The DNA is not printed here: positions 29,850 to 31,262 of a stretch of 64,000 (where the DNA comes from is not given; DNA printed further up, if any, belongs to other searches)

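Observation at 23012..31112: Eight-gene co-directional, translationally coupled operon combining two PaaK-like adenylating enzymes, a TPP enzyme, a lipoate-protein-ligase-like protein, a DOPA-dioxygenase-like protein and a ketopantoate-reductase-like reductase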

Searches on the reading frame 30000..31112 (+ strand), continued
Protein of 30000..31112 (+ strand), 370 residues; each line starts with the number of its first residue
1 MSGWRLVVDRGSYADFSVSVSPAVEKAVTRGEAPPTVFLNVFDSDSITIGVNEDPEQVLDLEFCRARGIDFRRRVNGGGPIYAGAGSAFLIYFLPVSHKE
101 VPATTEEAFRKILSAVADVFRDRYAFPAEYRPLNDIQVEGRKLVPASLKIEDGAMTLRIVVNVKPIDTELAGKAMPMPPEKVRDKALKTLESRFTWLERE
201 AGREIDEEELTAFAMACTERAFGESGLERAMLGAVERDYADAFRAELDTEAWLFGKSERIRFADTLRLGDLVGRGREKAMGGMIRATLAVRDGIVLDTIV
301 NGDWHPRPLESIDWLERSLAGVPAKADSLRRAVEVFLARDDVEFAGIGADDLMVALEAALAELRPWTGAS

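Call 25: search_protein_families(library=ncbifam, proteins=[L001:11896-13068:+, L001:13072-14082:+, L001:14579-15496:+, L001:5922-6989:+, L001:7540-8223:-, L001:8382-8762:+, L078:11146-11946:+, L078:5880-7505:+], max_evalue=0.00001)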
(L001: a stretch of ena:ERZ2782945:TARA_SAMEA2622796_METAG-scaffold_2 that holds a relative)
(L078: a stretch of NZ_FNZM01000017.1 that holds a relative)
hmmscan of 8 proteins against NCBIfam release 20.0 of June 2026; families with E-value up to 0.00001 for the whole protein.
L001:11896-13068:+ (390 aa): 52 families (the best 25 are shown)
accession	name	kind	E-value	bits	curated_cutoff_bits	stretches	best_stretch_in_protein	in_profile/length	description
NF004720.0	PRK06064.1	subfamily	8.7e-130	433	420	1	1-388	1-387/389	thiolase domain-containing protein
NF053570.1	AcCoTHIOL_METTL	equivalog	4.5e-120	401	600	1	1-387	1-382/385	acetyl-CoA acetyltransferase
NF009228.0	PRK12578.1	subfamily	8.4e-94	314.3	485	1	3-387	4-386/387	thiolase domain-containing protein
NF005704.0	PRK07516.1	subfamily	7.2e-82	275.4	412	1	3-389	3-388/389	thiolase domain-containing protein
NF004810.0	PRK06157.1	equivalog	1.1e-80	271.7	403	1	3-380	8-387/400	acetyl-CoA acetyltransferase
NF004982.0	PRK06365.1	equivalog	3.4e-71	240.6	695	2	3-255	17-268/430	thiolase domain-containing protein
NF006102.0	PRK08256.1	subfamily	5.3e-70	236.5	436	1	3-385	4-389/394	lipid-transfer protein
NF004811.0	PRK06158.1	subfamily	8.4e-64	215.9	421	1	4-386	10-378/384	acetyl-CoA acetyltransferase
NF053628.1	BnzsclthlBbsBGT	equivalog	6e-58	196.5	750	1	3-366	6-359/389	benzoylsuccinyl-CoA thiolase subunit BbsB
NF006010.0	PRK08142.1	subfamily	3.2e-55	187.4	462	1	16-378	19-374/388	thiolase domain-containing protein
NF004715.0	PRK06059.1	equivalog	4.5e-50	170.8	424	1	3-383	5-397/399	lipid-transfer protein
NF004936.0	PRK06289.1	equivalog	1.1e-49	169.4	375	1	18-387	22-402/405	acetyl-CoA acetyltransferase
NF004721.0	PRK06065.1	equivalog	2e-48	165.2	455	1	3-386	11-391/393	thiolase domain-containing protein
NF006180.0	PRK08313.1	subfamily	7.5e-47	160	514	1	3-385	5-381/389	thiolase domain-containing protein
NF004722.0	PRK06066.1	equivalog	2.1e-46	158.6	516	1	3-361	5-360/385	thiolase domain-containing protein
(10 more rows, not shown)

L001:13072-14082:+ (336 aa): 5 families
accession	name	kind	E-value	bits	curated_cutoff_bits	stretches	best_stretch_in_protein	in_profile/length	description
NF003274.0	PRK04262.1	equivalog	3.4e-55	187.5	244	1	1-329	2-345/347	hydroxymethylglutaryl-CoA synthase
TIGR00748.1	HMG_CoA_syn_Arc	equivalog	1.1e-42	146.5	353.35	1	1-328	1-343/345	hydroxymethylglutaryl-CoA synthase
TIGR01835.1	HMG-CoA-S_prok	equivalog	3.9e-11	42.4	360.35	1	30-173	34-177/382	hydroxymethylglutaryl-CoA synthase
TIGR00747.1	fabH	subfamily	1.9e-08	33.8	292.1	1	31-141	37-147/322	beta-ketoacyl-ACP synthase III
NF006829.0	PRK09352.1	subfamily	4e-08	32.6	249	0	32-141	40-149/322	beta-ketoacyl-ACP synthase 3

L001:14579-15496:+ (305 aa): 2 families
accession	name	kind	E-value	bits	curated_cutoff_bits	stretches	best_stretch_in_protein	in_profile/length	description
TIGR03151.1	enACPred_II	equivalog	1.4e-52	178.9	453.1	1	2-292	21-300/307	enoyl-[acyl-carrier-protein] reductase FabK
TIGR02814.1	pfaD_fam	subfamily_domain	4.6e-07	28.9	449.25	0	154-209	227-282/444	PfaD family polyunsaturated fatty acid/polyketide biosynthesis protein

L001:5922-6989:+ (355 aa): 2 families
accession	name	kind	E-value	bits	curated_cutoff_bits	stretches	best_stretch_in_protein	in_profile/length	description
TIGR02272.1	gentisate_1_2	equivalog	7.3e-138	459.1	442.1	1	14-350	2-336/336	gentisate 1,2-dioxygenase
NF049978.1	AminoSalDhMabB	equivalog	5.2e-85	285.9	650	1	19-349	5-334/351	5-aminosalicylate 1,2-dioxygenase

L001:7540-8223:- (227 aa): 6 families
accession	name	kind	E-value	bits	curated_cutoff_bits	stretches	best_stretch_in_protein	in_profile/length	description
NF007967.0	PRK10691.1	equivalog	3.6e-51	173.6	201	1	22-218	14-211/219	fumarylacetoacetate hydrolase family protein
TIGR02303.1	HpaG-C-term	equivalog_domain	5.6e-41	140.6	276.4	1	23-225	39-241/245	4-hydroxyphenylacetate degradation bifunctional isomerase/decarboxylase, C-terminal subunit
NF011750.0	PRK15203.1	equivalog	2.2e-38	132.2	811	1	23-224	221-420/429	4-hydroxyphenylacetate degradation bifunctional isomerase/decarboxylase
NF053535.1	DhyDRhmHlse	equivalog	7.9e-32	110.7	500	1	24-223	70-267/284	2,4-didehydro-3-deoxy-L-rhamnonate hydrolase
NF009399.0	PRK12764.1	equivalog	1.9e-24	86.5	444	1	24-220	21-213/501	fumarylacetoacetate hydrolase family protein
TIGR02305.1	HpaG-N-term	equivalog_domain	1.6e-23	83.3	228.65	1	49-223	33-202/205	4-hydroxyphenylacetate degradation bifunctional isomerase/decarboxylase, N-terminal subunit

L001:8382-8762:+ (126 aa): 0 families

L078:11146-11946:+ (266 aa): 72 families (the best 25 are shown)
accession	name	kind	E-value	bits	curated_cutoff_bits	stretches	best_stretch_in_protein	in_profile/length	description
NF006699.0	PRK09245.1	subfamily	1.6e-59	201.3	354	1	8-261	3-264/266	crotonase/enoyl-CoA hydratase family protein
NF006107.0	PRK08258.1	equivalog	1.6e-57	194.9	330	1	8-261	17-275/277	enoyl-CoA hydratase family protein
NF046063.1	oxepin_alt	equivalog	2.1e-57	194.5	300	1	10-258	2-253/254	oxepin-CoA hydrolase, alternative type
TIGR02280.1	PaaB1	equivalog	1.6e-55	188.4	345.15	1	11-261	2-254/256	2-(1,2-epoxy-1,2-dihydrophenyl)acetyl-CoA isomerase PaaG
NF051848.1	EnCoAHydtEchA19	equivalog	8.5e-55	186.1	400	1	10-261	2-256/258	enoyl-CoA hydratase EchA19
NF005700.0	PRK07511.1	subfamily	7.4e-53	179.8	274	1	8-261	3-259/260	enoyl-CoA hydratase family protein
NF005802.0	PRK07657.1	equivalog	8.1e-51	173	363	1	12-260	8-257/260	enoyl-CoA hydratase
NF005699.0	PRK07509.1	equivalog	8.5e-51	173.1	249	1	7-261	3-262/267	crotonase/enoyl-CoA hydratase family protein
NF006007.0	PRK08138.1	subfamily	1.7e-50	171.8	355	1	9-261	9-259/261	enoyl-CoA hydratase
NF004475.0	PRK05809.1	subfamily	3.8e-49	167.5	394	1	8-261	4-258/260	short-chain-enoyl-CoA hydratase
NF007239.0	PRK09674.1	equivalog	1.9e-48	165.2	371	1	8-261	4-255/257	2,3-dehydroadipyl-CoA hydratase PaaF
NF004635.0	PRK05981.1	equivalog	2e-47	162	351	1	12-261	8-264/266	enoyl-CoA hydratase/isomerase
NF005804.0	PRK07659.1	equivalog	6.8e-47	160.1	311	1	9-261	7-258/260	enoyl-CoA hydratase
NF004796.0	PRK06144.1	subfamily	3e-46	158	272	1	5-261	5-260/262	enoyl-CoA hydratase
NF004840.0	PRK06190.1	equivalog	6.6e-46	157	253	1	7-240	3-236/260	enoyl-CoA hydratase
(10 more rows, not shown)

L078:5880-7505:+ (541 aa): 5 families
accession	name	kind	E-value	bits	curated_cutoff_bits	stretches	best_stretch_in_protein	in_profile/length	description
TIGR03948.1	butyr_acet_CoA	equivalog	4.9e-54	183.8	674.8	1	123-529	16-431/445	butyryl-CoA:acetate CoA-transferase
TIGR03458.1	YgfH_subfam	subfamily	5.4e-20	71.5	658.7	1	318-530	250-457/489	succinate CoA transferase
NF053666.1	BtrAceCoATfers1341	equivalog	2.8e-17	62.8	740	1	322-529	253-456/492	butyryl-CoA:acetate CoA transferase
NF053853.1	ScActCoATferScpC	equivalog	1.8e-16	60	500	1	321-530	257-461/493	succinyl-CoA:acetate CoA-transferase ScpC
TIGR02428.1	pcaJ_scoB_fam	subfamily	2.3e-07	30.4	243.55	1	307-506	4-180/207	3-oxoacid CoA-transferase subunit B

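Call 33: predict_structure(alignment_id=A1)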
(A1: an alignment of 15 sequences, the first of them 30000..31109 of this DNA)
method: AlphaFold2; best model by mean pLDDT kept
length: 370 residues; sequences in the alignment: 15
mean_pLDDT: 87.2   pTM: 0.82
mean pLDDT of the five models: 87.2, 85.8, 85.6, 84.8, 80.4
residues with pLDDT >= 90: 191; 70-90: 152; 50-70: 15; < 50: 12
segments of 3 or more residues with pLDDT < 50: 178-188
pLDDT, mean of each block of 10 residues (from residue 1): 86 88 95 96 88 85 89 80 87 93 86 95 94 83 85 90 85 68 41 81 95 96 91 95 88 88 88 84 85 96 79 94 98 95 82 94 83
secondary structure, 60 per line:
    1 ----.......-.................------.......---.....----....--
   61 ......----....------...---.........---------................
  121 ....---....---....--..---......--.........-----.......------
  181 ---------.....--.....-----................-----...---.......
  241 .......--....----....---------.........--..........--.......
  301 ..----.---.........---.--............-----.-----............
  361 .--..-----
elements in order: E5-11 H13-29 E36-42 E46-50 H55-58 H61-66 E71-74 E81-83 E87-95 H105-124 E128-131 E135-138 E146-151 E154-162 H168-174 H190-193 H197-201 H207-222 E228-230 H234-247 H250-253 H258-261 E271-279 E282-291 E294-302 H311-319 H326-337 H349-361
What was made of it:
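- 30000..31112 (+): LplA-like two-domain protein (370 aa) that retains the adenylate-site motifs. AF2 pLDDT 87 (call 33).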

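Call 35: search_protein_representatives(alignment_id=A1)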
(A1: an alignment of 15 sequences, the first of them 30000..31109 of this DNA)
Query: 15 sequences, 370 profile positions. Proteins with E-value up to 0.001 (for the whole library): 1907; up to 1e-10: 580; up to 1e-30: 81. The best 150 are listed.
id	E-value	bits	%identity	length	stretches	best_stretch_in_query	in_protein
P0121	2.7e-152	523.5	-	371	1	2-367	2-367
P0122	2.2e-141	487.6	-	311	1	1-244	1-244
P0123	1.7e-120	418.9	-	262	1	4-206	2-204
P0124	2.3e-118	411.9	-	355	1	3-362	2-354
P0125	1.7e-116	405.7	-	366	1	3-365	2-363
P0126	3.0e-99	349.0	-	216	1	157-369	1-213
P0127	3.0e-94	332.5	-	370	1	5-364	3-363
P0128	1.4e-84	300.7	-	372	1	6-364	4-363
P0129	2.5e-74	267.0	-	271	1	71-203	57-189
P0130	1.4e-67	244.7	-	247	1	6-242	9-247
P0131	6.8e-64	232.7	-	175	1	129-291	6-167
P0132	7.5e-63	229.2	-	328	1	126-367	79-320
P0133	1.7e-61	224.8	-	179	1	217-368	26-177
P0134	3.1e-60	220.6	-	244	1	123-362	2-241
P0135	8.7e-58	212.6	-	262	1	108-367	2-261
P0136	1.5e-51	192.1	-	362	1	4-362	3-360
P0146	1.9e-43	165.4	-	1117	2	4-363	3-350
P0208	1.0e-29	120.2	-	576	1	1-342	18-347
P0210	1.7e-29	119.5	-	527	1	5-364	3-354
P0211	2.8e-29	118.8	-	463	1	6-365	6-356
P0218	1.8e-28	116.1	-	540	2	4-366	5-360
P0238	7.3e-27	110.8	-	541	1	4-363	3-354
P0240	8.1e-27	110.7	-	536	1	5-364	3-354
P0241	1.1e-26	110.3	-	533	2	28-363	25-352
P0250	3.3e-26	108.6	-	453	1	5-367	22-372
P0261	4.4e-25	105.0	-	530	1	6-341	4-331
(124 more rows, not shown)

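Call 36: search_protein_families(library=pfam, proteins=[P0146, P0208, P0210, P0211, P0218, P0238, P0240, P0241, P0261, P0250], max_evalue=0.001)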
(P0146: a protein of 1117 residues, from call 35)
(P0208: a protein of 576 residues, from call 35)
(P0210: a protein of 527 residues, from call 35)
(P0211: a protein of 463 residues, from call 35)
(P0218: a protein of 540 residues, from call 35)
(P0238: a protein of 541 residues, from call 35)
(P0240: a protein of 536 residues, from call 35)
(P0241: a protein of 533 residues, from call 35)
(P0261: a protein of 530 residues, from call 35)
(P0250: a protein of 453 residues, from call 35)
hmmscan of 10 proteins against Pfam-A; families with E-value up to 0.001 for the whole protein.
P0146 (1117 aa): 5 families
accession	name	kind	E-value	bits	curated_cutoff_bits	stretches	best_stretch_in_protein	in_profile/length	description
PF21948.1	LplA-B_cat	-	5.1e-78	262.1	27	2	15-215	2-199/200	Lipoyl protein ligase A/B catalytic domain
PF02552.22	CO_dh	-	5.1e-31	108.2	21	1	954-1084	26-157/168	CO dehydrogenase beta subunit/acetyl-CoA synthase epsilon subunit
PF01976.22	DUF116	-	4.2e-05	23.5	25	1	721-849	9-143/155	Protein of unknown function DUF116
PF10437.14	Lip_prot_lig_C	-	0.00029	21.2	24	0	265-343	9-83/85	Bacterial lipoate protein ligase C-terminus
PF03099.24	BPL_LplA_LipB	-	0.00032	21.1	21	0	56-164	13-133/133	Biotin/lipoate A/B protein ligase family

P0208 (576 aa): 3 families
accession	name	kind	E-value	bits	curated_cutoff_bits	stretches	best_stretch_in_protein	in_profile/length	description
PF21948.1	LplA-B_cat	-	6.9e-40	137.6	27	1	33-236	2-200/200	Lipoyl protein ligase A/B catalytic domain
PF10437.14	Lip_prot_lig_C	-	1.7e-10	41.1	24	1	284-360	9-84/85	Bacterial lipoate protein ligase C-terminus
PF03099.24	BPL_LplA_LipB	-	1.9e-05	25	21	1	73-184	12-133/133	Biotin/lipoate A/B protein ligase family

P0210 (527 aa): 3 families
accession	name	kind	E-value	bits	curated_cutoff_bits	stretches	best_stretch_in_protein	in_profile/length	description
PF21948.1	LplA-B_cat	-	1.7e-51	175.5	27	1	14-216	2-199/200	Lipoyl protein ligase A/B catalytic domain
PF01976.22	DUF116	-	2.2e-09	37.4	25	1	382-486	39-143/155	Protein of unknown function DUF116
PF03099.24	BPL_LplA_LipB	-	0.00076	19.8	21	0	55-164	12-132/133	Biotin/lipoate A/B protein ligase family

P0211 (463 aa): 2 families
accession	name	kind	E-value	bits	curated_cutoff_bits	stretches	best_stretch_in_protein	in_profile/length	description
PF21948.1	LplA-B_cat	-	4.2e-47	161.1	27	1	16-218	2-200/200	Lipoyl protein ligase A/B catalytic domain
PF03099.24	BPL_LplA_LipB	-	0.0005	20.4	21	1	59-166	14-133/133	Biotin/lipoate A/B protein ligase family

P0218 (540 aa): 2 families
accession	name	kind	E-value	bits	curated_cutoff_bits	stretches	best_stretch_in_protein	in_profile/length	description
PF21948.1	LplA-B_cat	-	8.4e-50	170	27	1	17-220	2-200/200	Lipoyl protein ligase A/B catalytic domain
PF01976.22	DUF116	-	4.7e-10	39.6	25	1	393-499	37-143/155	Protein of unknown function DUF116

P0238 (541 aa): 3 families
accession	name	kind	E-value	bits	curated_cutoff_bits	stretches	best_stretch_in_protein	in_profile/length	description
PF21948.1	LplA-B_cat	-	2.7e-43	148.7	27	1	16-217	3-199/200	Lipoyl protein ligase A/B catalytic domain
PF01976.22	DUF116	-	2.1e-07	30.9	25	1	387-489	41-143/155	Protein of unknown function DUF116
PF10437.14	Lip_prot_lig_C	-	0.00011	22.5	24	1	277-348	19-84/85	Bacterial lipoate protein ligase C-terminus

P0240 (536 aa): 2 families
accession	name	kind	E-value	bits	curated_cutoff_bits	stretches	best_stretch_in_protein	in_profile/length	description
PF21948.1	LplA-B_cat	-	8.2e-48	163.4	27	1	13-216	1-199/200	Lipoyl protein ligase A/B catalytic domain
PF01976.22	DUF116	-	1.8e-11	44.2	25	1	385-488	40-143/155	Protein of unknown function DUF116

P0241 (533 aa): 2 families
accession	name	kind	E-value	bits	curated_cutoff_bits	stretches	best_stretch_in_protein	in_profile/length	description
PF21948.1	LplA-B_cat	-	8.9e-42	143.8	27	1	14-215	3-199/200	Lipoyl protein ligase A/B catalytic domain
PF01976.22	DUF116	-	1.9e-09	37.6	25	1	385-487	41-143/155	Protein of unknown function DUF116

P0261 (530 aa): 3 families
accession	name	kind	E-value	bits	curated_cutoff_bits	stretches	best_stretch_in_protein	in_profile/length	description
PF21948.1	LplA-B_cat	-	1.1e-45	156.5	27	1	14-217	2-200/200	Lipoyl protein ligase A/B catalytic domain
PF01976.22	DUF116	-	2.1e-08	34.2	25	1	384-489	38-143/155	Protein of unknown function DUF116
PF10437.14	Lip_prot_lig_C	-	2e-06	28.1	24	1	275-340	16-77/85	Bacterial lipoate protein ligase C-terminus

P0250 (453 aa): 3 families
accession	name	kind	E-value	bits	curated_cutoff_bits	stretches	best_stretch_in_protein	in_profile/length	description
PF21948.1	LplA-B_cat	-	3e-43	148.5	27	1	32-234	1-199/200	Lipoyl protein ligase A/B catalytic domain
PF10437.14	Lip_prot_lig_C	-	0.00033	21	24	1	288-363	14-85/85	Bacterial lipoate protein ligase C-terminus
PF01976.22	DUF116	-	0.00038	20.4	25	1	396-443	36-86/155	Protein of unknown function DUF116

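Call 37: fold_search(model_id=the predicted structure, library=pdb)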
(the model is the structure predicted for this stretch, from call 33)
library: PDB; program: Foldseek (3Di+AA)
matches with E <= 10: 764; with E <= 0.001: 117
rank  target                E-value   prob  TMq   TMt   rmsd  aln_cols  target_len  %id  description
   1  8cri_A                4.3e-22  1.00  0.67  0.77   4.5       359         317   17  Crystal structure of LplA1 in complex with lipoic acid (Listeria monocytogenes) (released 2023-06-07)
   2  5ij6                  5.5e-22  1.00  0.67  0.75   4.6       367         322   19  Crystal structure of Enterococcus faecalis lipoate-protein ligase A (lplA-1) in complex with lipoic acid (released 2017-03-15)
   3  1vqz                  1.5e-21  1.00  0.67  0.75   5.5       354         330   16  Crystal structure of a putative lipoate-protein ligase a (sp_1160) from streptococcus pneumoniae tigr4 at 1.99 A resolut (released 2005-02-15)
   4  8crj                  1.6e-21  1.00  0.51  0.55  13.9       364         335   18  Crystal structure of LplA1 in complex with lipoyl-AMP (Listeria monocytogenes) (released 2023-06-07)
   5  5icl_A                1.7e-21  1.00  0.69  0.78   4.2       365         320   17  Crystal structure of Enterococcus faecalis lipoate-protein ligase A (lplA-2) in complex with lipoyl-AMP (released 2017-03-15)
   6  6jom_B                1.7e-21  1.00  0.68  0.75   4.4       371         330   16  Crystal structure of lipoate protein ligase from Mycoplasma hyopneumoniae (released 2020-03-25)
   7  5iby                  3.1e-21  1.00  0.69  0.78   4.0       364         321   18  Crystal structure of Enterococcus faecalis lipoate-protein ligase A (lplA-2) in complex with lipoic acid (released 2017-03-15)
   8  4tvy_A                1.0e-20  1.00  0.69  0.77   4.2       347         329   17  Apo resorufin ligase (released 2014-10-22)
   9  1x2g_C                1.1e-20  1.00  0.72  0.79   4.2       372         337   17  Crystal Structure of Lipate-Protein Ligase A from Escherichia coli (released 2005-08-02)
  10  6jom_A                1.2e-20  1.00  0.68  0.75   4.7       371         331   15  Crystal structure of lipoate protein ligase from Mycoplasma hyopneumoniae (released 2020-03-25)
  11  5idh                  1.3e-20  1.00  0.67  0.77   4.4       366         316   19  Crystal structure of Enterococcus faecalis lipoate-protein ligase A (lplA-2) in complex with 8-bromooctanoic acid (released 2017-03-15)
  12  1x2g_B                1.6e-20  1.00  0.68  0.75   4.3       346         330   18  Crystal Structure of Lipate-Protein Ligase A from Escherichia coli (released 2005-08-02)
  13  5ich_A                2.0e-20  1.00  0.66  0.75   4.9       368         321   18  Crystal structure of Enterococcus faecalis lipoate-protein ligase A (lplA-2) in complex with 8BO-AMP (released 2017-03-15)
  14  5ich_B                2.6e-20  1.00  0.66  0.77   4.3       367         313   18  Crystal structure of Enterococcus faecalis lipoate-protein ligase A (lplA-2) in complex with 8BO-AMP (released 2017-03-15)
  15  1x2g_A                2.7e-20  1.00  0.69  0.76   4.0       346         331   18  Crystal Structure of Lipate-Protein Ligase A from Escherichia coli (released 2005-08-02)
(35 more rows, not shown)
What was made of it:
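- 30000..31112 (+): Foldseek hits LplA structures, E. coli 1x2g TM 0.72 at 17% identity (call 37).
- On Lipoate-protein ligase LplA: The AF2 model matches full-length LplA structures, TM 0.67-0.72 (calls 33, 37).
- It has the full two-domain LplA fold (calls 33, 37).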

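Call 38: find_encoding_contigs(protein=P0136, flank=8000, max_places=2)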
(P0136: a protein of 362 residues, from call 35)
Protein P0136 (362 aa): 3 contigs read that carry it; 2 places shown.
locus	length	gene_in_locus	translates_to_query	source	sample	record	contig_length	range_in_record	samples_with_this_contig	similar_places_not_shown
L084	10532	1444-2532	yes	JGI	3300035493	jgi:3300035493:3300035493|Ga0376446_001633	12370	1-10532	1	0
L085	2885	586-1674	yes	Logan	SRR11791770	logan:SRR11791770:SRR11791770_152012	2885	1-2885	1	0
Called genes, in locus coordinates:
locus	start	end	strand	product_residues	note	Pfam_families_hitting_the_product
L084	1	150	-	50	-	?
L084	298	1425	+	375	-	PF21948:LplA-B_cat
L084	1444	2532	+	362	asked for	PF21948:LplA-B_cat, PF10437:Lip_prot_lig_C (faint)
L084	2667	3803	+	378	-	PF21948:LplA-B_cat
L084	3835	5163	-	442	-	PF11013:DUF2851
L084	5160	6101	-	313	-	PF12844:HTH_19 (weak), PF01381:HTH_3, PF01904:DUF72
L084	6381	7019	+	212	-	PF17278:DUF5343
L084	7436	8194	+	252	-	PF02481:DNA_processg_A, PF17782:WHD_DprA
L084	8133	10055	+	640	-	PF01751:Toprim, PF01131:Topoisom_bac, PF01396:Zn_ribbon_Top1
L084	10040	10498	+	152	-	PF01220:DHquinase_II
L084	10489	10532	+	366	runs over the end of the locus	PF01321:Creatinase_N, PF00557:Peptidase_M24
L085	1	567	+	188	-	?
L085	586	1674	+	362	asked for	PF21948:LplA-B_cat, PF10437:Lip_prot_lig_C (faint)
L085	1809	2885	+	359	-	?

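Call 39: find_encoding_contigs(protein=P0128, flank=8000, max_places=2)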
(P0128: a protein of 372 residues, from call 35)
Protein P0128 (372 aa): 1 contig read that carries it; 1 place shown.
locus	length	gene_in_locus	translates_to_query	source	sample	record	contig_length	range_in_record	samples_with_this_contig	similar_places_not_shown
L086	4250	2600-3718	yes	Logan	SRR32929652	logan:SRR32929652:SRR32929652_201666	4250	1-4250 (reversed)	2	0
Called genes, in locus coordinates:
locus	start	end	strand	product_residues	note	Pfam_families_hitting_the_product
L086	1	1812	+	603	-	?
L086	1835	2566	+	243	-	-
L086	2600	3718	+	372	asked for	PF21948:LplA-B_cat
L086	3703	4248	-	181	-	?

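Call 42: search_protein_families(library=pfam, proteins=[L086:1-1812:+, L086:1835-2566:+], max_evalue=0.001)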
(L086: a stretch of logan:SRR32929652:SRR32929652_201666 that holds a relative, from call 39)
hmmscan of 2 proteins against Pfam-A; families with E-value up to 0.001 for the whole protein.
L086:1-1812:+ (603 aa): 2 families
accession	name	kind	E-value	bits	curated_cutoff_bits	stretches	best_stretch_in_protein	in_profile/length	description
PF05226.16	CHASE2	-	6.3e-32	111.6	26.3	1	8-316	13-253/257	CHASE2 domain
PF00211.25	Guanylate_cyc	-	3.8e-21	75.9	21.9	1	416-592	8-174/183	Adenylate and Guanylate cyclase catalytic domain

L086:1835-2566:+ (243 aa): 0 families

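Call 43: search_dna_similar(query=window:30000-31109:+, collection=plasmids, mode=protein, max_evalue=1e-20, max_rows=25)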
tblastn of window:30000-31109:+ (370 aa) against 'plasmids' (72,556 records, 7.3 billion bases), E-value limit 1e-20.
No match.
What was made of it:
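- Tried and rejected: A tblastn search of PLSDB plasmids with the LplA-like protein gave no match (call 43).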
